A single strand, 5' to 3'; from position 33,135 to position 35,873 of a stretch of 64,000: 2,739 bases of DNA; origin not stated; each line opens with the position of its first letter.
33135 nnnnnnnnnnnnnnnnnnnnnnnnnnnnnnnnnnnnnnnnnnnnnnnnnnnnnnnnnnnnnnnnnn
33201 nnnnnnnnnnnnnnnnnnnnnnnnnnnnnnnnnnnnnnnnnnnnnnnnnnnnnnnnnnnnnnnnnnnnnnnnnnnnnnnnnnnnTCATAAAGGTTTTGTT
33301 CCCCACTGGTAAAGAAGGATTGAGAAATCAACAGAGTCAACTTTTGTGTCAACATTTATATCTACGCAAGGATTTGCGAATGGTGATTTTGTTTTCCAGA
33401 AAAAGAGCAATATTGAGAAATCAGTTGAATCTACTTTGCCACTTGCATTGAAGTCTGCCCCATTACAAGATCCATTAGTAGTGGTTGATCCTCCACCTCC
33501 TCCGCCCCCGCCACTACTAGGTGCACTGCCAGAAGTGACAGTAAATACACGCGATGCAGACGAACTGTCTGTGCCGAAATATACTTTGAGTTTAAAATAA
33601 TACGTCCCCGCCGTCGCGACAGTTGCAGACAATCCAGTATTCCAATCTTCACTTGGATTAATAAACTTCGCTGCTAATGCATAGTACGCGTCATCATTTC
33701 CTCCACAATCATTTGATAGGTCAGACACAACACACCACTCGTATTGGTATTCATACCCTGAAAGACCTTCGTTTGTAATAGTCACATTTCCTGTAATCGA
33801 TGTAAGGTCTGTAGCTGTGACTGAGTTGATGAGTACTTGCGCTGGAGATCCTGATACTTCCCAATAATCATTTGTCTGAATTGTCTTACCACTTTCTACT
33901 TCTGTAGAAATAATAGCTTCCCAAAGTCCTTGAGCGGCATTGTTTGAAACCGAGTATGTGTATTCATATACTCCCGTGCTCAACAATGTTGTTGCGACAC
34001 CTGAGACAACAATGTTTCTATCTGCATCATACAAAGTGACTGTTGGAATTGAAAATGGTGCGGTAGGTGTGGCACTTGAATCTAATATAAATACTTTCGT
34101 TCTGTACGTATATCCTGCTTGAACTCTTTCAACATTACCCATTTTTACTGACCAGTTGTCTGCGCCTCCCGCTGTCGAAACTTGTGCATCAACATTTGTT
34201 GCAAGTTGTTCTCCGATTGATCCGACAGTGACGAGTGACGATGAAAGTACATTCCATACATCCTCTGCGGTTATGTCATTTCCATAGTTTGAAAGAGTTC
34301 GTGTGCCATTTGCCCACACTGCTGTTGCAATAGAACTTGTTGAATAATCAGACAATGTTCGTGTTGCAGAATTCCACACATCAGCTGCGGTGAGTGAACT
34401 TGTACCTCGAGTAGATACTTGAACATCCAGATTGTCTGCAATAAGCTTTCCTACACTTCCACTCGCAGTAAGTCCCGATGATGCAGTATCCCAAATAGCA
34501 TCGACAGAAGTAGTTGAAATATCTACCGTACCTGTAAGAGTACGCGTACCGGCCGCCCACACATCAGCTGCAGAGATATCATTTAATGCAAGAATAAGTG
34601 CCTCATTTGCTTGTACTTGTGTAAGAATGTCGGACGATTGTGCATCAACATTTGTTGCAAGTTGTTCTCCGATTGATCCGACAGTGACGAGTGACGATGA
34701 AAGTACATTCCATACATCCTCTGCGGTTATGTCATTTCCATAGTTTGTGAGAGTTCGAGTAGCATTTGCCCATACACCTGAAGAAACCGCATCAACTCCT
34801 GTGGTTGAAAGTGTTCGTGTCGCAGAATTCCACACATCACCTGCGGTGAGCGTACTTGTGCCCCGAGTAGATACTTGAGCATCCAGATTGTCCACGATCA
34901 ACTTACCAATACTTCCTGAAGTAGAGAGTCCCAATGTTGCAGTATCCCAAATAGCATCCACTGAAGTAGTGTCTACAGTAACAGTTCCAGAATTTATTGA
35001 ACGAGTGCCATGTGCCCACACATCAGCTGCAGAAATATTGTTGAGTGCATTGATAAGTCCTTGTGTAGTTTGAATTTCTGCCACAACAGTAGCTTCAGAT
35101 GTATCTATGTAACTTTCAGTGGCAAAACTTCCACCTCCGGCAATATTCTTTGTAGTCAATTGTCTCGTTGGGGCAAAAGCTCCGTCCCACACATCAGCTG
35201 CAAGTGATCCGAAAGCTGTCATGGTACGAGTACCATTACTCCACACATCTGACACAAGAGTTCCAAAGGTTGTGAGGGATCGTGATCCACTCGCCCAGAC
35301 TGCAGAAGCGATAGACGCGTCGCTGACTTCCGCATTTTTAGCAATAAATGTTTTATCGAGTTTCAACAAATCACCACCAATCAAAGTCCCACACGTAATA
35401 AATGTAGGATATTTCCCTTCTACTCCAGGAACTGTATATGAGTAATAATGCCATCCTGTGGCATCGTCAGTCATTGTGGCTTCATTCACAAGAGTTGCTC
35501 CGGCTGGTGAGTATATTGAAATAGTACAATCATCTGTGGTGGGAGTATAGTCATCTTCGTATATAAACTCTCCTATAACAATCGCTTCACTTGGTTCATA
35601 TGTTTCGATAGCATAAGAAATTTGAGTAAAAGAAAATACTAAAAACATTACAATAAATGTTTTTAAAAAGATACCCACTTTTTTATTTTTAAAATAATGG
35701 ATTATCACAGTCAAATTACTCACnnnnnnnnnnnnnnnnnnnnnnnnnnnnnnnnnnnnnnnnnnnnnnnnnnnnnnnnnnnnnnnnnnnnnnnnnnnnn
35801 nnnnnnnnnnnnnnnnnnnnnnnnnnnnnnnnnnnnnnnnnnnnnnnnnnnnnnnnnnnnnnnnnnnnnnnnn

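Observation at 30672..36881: Cohesin-like/dockerin surface-protein cluster immediately upstream of the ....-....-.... operon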

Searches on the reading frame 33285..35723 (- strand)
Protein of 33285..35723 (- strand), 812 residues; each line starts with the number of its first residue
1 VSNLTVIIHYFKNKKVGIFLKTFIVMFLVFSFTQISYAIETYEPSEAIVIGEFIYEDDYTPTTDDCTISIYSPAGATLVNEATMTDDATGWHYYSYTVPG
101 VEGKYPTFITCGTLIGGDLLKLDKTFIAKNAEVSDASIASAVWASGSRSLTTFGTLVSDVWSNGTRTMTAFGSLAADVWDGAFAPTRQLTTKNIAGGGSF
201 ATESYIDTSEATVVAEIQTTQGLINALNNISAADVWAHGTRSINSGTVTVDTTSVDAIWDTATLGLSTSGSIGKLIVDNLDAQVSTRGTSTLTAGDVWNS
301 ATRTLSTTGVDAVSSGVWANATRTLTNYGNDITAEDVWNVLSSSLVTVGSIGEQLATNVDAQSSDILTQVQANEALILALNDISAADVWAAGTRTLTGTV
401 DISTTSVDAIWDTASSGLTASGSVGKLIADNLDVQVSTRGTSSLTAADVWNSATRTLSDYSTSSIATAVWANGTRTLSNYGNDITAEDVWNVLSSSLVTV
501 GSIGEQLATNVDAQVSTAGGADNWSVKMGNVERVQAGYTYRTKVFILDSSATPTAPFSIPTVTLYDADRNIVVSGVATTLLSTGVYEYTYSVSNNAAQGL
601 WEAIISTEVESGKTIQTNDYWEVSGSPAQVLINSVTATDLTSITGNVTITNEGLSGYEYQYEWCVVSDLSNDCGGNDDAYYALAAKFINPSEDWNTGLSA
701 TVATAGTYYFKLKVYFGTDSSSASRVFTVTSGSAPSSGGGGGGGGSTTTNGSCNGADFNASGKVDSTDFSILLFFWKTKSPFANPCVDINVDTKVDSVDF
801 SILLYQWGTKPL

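Call 3: search_protein_families(library=pfam, proteins=[window:33285-35723:-], max_evalue=1)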
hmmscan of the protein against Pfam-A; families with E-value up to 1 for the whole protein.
window:33285-35723:- (812 aa): 2 families
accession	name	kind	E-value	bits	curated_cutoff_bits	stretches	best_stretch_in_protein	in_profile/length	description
PF01835.25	MG2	-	1.7e-07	32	32.8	1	536-613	13-88/96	MG2 domain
PF00404.24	Dockerin_1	-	0.00071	20.2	22.9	2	757-803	3-52/57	Dockerin type I domain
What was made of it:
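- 33285..35723 (-): 812-aa Sec-secreted repeat protein carrying the dockerin. Layout: signal peptide about 1-38, conserved N-terminal domain about 39-135, repeat region, Ig-like region, Gly-rich linker, dockerin. Pfam MG2 E=1.7e-7 and Dockerin_1 E=7e-4, call 3.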

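Call 4: search_protein_families(library=ncbifam, proteins=[window:33285-35723:-], max_evalue=1)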
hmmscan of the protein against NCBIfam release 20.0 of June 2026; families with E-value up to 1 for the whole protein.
window:33285-35723:- (812 aa): 3 families
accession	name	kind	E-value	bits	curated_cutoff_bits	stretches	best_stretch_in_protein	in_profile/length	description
NF009002.0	PRK12347.1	subfamily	0.012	14.8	386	1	159-211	102-155/231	L-ribulose-5-phosphate 4-epimerase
TIGR00760.1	araD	equivalog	0.039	13.2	389.1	1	158-205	100-147/228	L-ribulose-5-phosphate 4-epimerase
NF038085.1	MSMEG_6728_fam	subfamily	0.19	11.7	100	0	139-186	48-95/149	MSMEG_6728 family protein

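Call 8: search_solved_structures(query=window:33285-35723:-, max_evalue=10, show_alignments=3)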
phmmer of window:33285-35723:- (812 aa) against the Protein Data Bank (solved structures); distinct sequences matched with E-value up to 10: 6.
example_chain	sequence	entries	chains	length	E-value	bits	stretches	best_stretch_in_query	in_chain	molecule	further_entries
2vn6_B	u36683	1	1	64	0.052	15.2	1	756-804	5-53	ENDOGLUCANASE A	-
2pn5_A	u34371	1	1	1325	0.065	14.9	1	536-620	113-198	Thioester-containing protein I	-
4d94_A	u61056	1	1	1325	0.065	14.9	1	536-620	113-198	Thioester-containing protein 1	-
4lnv_A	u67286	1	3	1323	0.2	13.2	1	536-620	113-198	Thioester-containing protein I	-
2vn5_B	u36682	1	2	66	0.28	12.8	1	756-804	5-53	ENDOGLUCANASE A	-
3mqi_A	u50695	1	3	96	1.3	10.5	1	685-718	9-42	Transcription factor COE1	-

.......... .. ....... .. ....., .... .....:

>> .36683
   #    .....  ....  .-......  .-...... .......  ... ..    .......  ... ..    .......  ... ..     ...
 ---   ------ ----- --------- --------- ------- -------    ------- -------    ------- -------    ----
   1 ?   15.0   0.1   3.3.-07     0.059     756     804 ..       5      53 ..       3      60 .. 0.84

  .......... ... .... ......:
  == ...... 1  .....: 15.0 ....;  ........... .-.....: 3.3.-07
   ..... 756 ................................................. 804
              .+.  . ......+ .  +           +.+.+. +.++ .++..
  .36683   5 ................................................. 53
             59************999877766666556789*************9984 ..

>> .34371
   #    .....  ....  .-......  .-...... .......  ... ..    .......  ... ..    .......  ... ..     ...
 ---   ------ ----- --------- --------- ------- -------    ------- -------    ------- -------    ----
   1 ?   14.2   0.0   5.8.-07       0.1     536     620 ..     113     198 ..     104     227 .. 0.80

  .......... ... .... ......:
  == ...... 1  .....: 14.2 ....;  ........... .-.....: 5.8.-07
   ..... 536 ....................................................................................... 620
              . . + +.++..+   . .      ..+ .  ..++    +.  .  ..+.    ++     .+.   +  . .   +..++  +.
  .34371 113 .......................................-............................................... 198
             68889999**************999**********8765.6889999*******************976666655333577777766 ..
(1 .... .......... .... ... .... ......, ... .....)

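Call 15: find_homologous_proteins(query=window:33285-35723:-, max_evalue=0.001)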
Query window:33285-35723:- (812 aa): 334 proteins with E <= 0.001 among 8000 candidates; the best 120 are listed.
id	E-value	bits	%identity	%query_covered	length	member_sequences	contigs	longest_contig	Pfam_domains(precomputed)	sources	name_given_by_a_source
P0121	0.0e+0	1756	67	83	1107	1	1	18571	PF01835.26,PF05402.19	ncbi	-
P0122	0.0e+0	1680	65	83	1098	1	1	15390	PF00404.25,PF01835.26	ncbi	-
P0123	0.0e+0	1678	66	83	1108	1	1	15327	PF01835.26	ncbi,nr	ncbi:MAG: hypothetical protein KBC06_02195 [Candidatus Pacebacteria bacterium]|nr:hypothetical prote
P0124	0.0e+0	1629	93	99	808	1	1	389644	PF01835.26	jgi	jgi:hypothetical protein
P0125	0.0e+0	1613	59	83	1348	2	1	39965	PF00404.25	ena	-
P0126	0.0e+0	1531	58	84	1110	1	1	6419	PF00404.25,PF01835.26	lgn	-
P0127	0.0e+0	1458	71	82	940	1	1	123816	PF01835.26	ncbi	-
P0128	0.0e+0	1283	60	83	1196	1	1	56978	PF00404.25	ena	-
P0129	0.0e+0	1282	72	98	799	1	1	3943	PF01835.26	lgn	-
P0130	0.0e+0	1248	74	96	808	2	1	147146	PF01835.26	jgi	jgi:hypothetical protein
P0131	0.0e+0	1215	55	83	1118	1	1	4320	PF00404.25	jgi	jgi:nitric oxide synthase oxygenase domain/subunit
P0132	0.0e+0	1214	68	99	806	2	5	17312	PF01835.26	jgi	-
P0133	0.0e+0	1212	71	97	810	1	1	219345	PF01835.26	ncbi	-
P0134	0.0e+0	1207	72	98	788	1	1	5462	PF01835.26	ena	-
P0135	0.0e+0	1189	70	98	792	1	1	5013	PF01835.26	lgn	-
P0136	0.0e+0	1170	65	99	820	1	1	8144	PF00404.25,PF01835.26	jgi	-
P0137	0.0e+0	1160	53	84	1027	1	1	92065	PF00404.25,PF01835.26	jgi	-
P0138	0.0e+0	1119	67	64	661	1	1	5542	PF01835.26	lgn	-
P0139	0.0e+0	1089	67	64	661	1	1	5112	PF00404.25,PF01835.26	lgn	-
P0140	0.0e+0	1067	43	83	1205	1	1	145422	PF00404.25,PF15861.11,PF01835.26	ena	-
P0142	0.0e+0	1037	50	95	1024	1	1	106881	PF00404.25,PF01835.26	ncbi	-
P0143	6.5e-296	1002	65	63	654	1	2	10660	PF01835.26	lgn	-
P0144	1.3e-295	1001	68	64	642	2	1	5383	PF00404.25,PF01835.26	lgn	-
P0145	1.9e-292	991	59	63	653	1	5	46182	PF00404.25,PF01835.26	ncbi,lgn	-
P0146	2.5e-285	967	53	95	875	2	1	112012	PF00404.25,PF01835.26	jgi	-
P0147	2.7e-284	964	50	94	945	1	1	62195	PF00404.25,PF01835.26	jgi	jgi:hypothetical protein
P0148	8.7e-284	962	56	98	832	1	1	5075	PF00404.25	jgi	-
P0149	2.3e-280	951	58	98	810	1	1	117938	PF00404.25,PF01835.26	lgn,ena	-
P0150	1.8e-277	941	45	98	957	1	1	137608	PF00404.25,PF01835.26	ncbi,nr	ncbi:MAG: hypothetical protein HY918_05795 [Candidatus Doudnabacteria bacterium]|nr:hypothetical pro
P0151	5.6e-272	923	67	62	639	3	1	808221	PF01835.26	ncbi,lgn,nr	ncbi:hypothetical protein IPF86_00565 [Candidatus Nomurabacteria bacterium]|nr:MAG: hypothetical pro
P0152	5.8e-269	913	64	61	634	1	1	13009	PF01835.26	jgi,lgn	-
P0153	5.3e-247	840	57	69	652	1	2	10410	PF00404.25,PF01835.26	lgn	-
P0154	6.2e-241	820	44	74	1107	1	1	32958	PF00404.25,PF01835.26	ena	-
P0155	9.0e-241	820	45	99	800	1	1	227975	PF00404.25,PF01835.26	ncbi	-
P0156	2.3e-240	818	58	63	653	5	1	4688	PF00404.25,PF01835.26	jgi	-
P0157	3.4e-240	818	60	63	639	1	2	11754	PF00404.25,PF01835.26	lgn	-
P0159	3.2e-217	742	39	99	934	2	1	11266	PF00404.25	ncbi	-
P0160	9.8e-217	740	48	97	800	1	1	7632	PF00404.25,PF01835.26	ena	-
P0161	5.6e-216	738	51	71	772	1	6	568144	PF00404.25,PF01835.26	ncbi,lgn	-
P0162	1.6e-215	736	43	83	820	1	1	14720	PF00404.25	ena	-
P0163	7.2e-214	731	46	95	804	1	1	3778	PF00404.25,PF01835.26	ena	-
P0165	1.0e-208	714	45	96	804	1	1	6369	PF00404.25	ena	-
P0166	3.5e-203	695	56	56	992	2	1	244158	PF01835.26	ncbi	-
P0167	1.7e-199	683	38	99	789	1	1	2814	PF00404.25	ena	-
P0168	6.1e-199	681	41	98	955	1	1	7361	PF00404.25,PF01835.26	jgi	-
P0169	7.7e-198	678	52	62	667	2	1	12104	PF00404.25,PF01835.26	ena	-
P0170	1.2e-195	670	45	99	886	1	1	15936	PF00404.25,PF01835.26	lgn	-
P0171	1.2e-195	670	51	64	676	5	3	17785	PF00404.25,PF01835.26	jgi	jgi:hypothetical protein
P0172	9.0e-195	668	54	63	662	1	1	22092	PF00404.25,PF01835.26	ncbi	-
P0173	3.2e-192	659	45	97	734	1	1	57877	PF00404.25,PF01835.26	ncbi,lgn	-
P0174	7.3e-189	648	44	98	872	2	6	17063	PF00404.25,PF01835.26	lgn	-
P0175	1.5e-187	644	50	66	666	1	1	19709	PF00404.25,PF01835.26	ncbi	-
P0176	2.7e-187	643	54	62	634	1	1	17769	PF00404.25,PF01835.26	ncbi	-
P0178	5.7e-183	629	54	59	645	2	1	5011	PF00404.25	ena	-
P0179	1.5e-182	627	50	66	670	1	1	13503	PF00404.25,PF01835.26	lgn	-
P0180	8.0e-181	621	41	98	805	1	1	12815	PF00404.25,PF01835.26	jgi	jgi:hypothetical protein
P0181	2.4e-179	617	50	70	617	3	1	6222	PF00404.25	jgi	jgi:hypothetical protein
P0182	1.1e-176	608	50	78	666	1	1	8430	PF00404.25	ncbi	-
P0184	7.0e-176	605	40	99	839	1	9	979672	PF00404.25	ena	-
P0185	1.7e-175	604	46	75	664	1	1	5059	PF00404.25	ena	-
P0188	9.2e-167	575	43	71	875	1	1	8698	PF00404.25,PF01835.26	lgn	-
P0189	1.6e-166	574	38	57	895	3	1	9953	PF00404.25,PF01835.26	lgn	-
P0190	5.1e-166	572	51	50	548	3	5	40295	PF00404.25,PF13860.13,PF01835.26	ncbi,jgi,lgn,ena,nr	ncbi:MAG TPA: hypothetical protein PK367_01880 [Candidatus Paceibacterota bacterium]|nr:hypothetical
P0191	5.2e-166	572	43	84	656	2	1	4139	PF00404.25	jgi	jgi:hypothetical protein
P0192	4.7e-162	559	53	63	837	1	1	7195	PF00404.25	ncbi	-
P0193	2.9e-159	550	38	69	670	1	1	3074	PF00404.25,PF01835.26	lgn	-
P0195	6.3e-158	546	40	99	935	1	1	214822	PF00404.25,PF01835.26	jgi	jgi:hypothetical protein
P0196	1.3e-157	545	41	83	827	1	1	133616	PF00404.25,PF01835.26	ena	-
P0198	1.0e-151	525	55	56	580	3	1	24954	PF00404.25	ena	-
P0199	2.8e-150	520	42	98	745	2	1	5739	PF00404.25,PF01835.26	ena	-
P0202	5.5e-144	500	42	76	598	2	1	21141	PF00404.25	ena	-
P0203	2.5e-143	497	40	83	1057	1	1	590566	PF00404.25,PF01835.26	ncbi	-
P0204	5.3e-143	496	37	99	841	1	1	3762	PF00404.25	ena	-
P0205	8.9e-142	492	49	42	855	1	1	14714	PF00404.25,PF01835.26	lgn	-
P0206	9.1e-142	492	49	53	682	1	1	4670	PF01835.26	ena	-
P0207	1.2e-141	492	44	49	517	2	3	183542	PF00404.25,PF01835.26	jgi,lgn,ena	-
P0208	3.3e-141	490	39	64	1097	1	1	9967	PF00404.25,PF01835.26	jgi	jgi:hypothetical protein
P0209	3.3e-141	490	40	71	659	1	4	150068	PF00404.25,PF01835.26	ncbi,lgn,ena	-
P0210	8.9e-140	486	40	99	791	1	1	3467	PF00404.25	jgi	-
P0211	2.3e-136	474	39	98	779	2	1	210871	PF00404.25,PF01835.26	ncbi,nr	ncbi:MAG: hypothetical protein HGA67_00250 [Candidatus Yonathbacteria bacterium]|nr:hypothetical pro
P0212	1.4e-135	472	39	64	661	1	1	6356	PF00404.25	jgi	jgi:hypothetical protein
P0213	1.7e-133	465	49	53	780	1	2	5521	PF01835.26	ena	-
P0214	4.7e-128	447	45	45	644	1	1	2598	PF00404.25,PF01835.26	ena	-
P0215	6.1e-128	447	37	80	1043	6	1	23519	PF00404.25,PF01835.26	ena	-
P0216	3.1e-127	444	34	61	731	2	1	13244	PF00404.25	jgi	-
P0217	1.0e-120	423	45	47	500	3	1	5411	PF00404.25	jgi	jgi:uncharacterized membrane protein YgcG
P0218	2.1e-116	408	53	26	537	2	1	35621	PF00404.25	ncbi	ncbi:MAG: dockerin type I domain-containing protein [Patescibacteria group bacterium]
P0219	1.0e-113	400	45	33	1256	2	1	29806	PF00404.25,PF01835.26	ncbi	ncbi:MAG: dockerin type I domain-containing protein [Candidatus Taylorbacteria bacterium]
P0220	2.0e-112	395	47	45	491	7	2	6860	PF00404.25,PF01835.26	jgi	jgi:ABC-type transporter Mla MlaB component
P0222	5.9e-104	367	30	83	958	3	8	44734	PF00404.25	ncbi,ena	-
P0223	1.1e-98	350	41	45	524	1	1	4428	PF00404.25,PF01835.26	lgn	-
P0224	9.6e-97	343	42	54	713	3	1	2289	PF06439.19,PF00404.25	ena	-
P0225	1.0e-96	343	31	88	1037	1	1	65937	PF00404.25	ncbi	-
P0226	5.6e-95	338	56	23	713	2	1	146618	PF00404.25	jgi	jgi:hypothetical protein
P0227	8.6e-94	334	38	80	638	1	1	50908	PF00404.25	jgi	jgi:uncharacterized membrane protein YgcG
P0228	1.3e-86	310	41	52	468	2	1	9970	PF00404.25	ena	-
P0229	7.3e-84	301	34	69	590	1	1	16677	PF00404.25,PF01835.26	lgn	-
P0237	3.8e-31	126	54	17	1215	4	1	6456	PF01835.26,PF08239.18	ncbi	ncbi:MAG: SH3 domain-containing protein [Patescibacteria group bacterium]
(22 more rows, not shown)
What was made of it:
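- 33285..35723 (-): 334 homologues, most with PF00404 and PF01835, call 15.
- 34149..35318 (-): Repeat region (about residues 136-525): short 'DVW....TRTLT' motifs inside two copies of a roughly 150-residue unit. Copy number appears to vary in the family (proteins of about 640-1350 aa); this is read from the sequence, not measured. Length range, call 15.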

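Call 36: search_protein_families(library=phrogs, proteins=[window:33285-35723:-], max_evalue=0.01)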
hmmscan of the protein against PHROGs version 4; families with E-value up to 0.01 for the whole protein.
window:33285-35723:- (812 aa): 1 family
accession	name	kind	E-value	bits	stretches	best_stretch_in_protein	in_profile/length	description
phrog_8278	-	unknown function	0.006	17.9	0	319-346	22-49/61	-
